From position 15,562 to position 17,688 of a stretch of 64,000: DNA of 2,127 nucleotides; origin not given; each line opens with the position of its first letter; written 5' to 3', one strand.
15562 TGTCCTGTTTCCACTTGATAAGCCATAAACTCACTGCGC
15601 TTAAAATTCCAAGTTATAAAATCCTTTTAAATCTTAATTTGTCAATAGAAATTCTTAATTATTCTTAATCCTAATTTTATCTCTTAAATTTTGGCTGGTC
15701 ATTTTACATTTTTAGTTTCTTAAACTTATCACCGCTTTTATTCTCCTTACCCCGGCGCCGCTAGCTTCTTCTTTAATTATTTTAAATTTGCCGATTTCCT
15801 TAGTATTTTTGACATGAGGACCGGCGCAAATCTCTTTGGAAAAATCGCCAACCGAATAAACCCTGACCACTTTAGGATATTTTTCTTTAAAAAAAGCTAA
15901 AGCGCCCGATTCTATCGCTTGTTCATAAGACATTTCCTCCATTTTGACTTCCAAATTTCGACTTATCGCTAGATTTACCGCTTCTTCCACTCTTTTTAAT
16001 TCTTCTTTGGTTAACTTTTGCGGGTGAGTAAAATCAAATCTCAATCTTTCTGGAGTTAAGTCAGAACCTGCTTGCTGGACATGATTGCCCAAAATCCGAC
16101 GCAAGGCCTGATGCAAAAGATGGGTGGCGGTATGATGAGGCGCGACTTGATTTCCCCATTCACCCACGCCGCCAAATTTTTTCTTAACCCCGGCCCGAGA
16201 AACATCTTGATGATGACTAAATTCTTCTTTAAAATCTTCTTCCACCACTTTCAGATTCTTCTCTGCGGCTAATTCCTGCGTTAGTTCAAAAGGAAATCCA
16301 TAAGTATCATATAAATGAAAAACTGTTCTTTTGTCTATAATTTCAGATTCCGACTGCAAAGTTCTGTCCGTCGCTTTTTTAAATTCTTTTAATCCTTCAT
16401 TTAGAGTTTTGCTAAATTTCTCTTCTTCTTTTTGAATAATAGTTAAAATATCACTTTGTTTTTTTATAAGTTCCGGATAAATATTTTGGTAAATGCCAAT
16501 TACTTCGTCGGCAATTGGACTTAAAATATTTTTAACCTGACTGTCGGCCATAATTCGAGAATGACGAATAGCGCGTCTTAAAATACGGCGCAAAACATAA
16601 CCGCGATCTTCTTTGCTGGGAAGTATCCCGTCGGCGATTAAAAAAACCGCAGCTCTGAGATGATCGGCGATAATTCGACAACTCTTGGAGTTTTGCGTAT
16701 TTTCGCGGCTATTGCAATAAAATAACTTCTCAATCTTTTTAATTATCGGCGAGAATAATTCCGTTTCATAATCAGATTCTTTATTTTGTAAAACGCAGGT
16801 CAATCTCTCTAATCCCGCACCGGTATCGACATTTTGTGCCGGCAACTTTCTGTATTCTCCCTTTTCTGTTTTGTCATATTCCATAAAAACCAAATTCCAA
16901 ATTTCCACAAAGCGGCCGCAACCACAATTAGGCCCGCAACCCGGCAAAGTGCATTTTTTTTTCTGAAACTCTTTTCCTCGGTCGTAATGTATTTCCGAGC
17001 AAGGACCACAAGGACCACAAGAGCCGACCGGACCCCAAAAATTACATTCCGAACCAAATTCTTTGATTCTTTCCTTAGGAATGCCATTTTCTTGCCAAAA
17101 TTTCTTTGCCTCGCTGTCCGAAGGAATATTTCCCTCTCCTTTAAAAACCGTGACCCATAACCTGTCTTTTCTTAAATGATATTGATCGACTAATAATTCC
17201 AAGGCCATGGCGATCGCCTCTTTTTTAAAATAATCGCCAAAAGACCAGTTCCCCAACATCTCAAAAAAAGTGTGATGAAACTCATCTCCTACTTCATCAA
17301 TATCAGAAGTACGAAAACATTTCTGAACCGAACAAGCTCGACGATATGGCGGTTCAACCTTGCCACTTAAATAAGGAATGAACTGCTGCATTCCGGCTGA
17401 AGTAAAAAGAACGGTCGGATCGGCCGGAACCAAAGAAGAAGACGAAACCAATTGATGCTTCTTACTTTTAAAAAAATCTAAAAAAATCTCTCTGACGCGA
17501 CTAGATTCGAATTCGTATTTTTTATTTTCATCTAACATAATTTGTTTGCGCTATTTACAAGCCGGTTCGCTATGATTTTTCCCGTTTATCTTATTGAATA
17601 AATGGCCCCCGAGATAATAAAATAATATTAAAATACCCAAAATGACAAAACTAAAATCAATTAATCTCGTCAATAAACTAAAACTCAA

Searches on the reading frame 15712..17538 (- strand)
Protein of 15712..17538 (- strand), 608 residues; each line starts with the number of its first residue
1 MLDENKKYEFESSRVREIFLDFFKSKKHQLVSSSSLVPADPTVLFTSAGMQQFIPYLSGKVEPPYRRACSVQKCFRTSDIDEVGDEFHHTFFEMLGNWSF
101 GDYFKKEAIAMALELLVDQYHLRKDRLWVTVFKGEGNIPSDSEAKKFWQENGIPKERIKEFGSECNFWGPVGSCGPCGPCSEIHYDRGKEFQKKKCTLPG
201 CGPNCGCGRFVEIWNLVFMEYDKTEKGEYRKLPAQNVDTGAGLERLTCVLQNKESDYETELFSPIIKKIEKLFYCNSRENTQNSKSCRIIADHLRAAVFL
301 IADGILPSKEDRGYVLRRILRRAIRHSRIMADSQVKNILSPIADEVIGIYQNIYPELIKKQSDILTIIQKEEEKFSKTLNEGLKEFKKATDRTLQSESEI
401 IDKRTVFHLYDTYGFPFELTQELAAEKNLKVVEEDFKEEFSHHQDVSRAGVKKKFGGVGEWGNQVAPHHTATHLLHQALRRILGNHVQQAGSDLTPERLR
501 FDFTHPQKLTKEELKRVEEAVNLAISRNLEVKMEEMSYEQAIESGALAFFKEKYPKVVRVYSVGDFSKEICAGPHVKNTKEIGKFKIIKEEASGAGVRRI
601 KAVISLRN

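Call 57: search_protein_families(library=pfam, proteins=[window:15712-17538:-], max_evalue=0.00001)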
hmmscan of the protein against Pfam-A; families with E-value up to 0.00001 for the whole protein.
window:15712-17538:- (608 aa): 2 families
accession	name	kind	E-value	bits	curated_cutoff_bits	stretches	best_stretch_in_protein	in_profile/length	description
PF01411.24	tRNA-synt_2c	-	1.6e-151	506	30.3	1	15-455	2-436/552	tRNA synthetases class II (A)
PF07973.19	tRNA_SAD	-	3.1e-19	69.1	24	1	558-600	1-43/44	Threonyl and Alanyl tRNA synthetase second additional domain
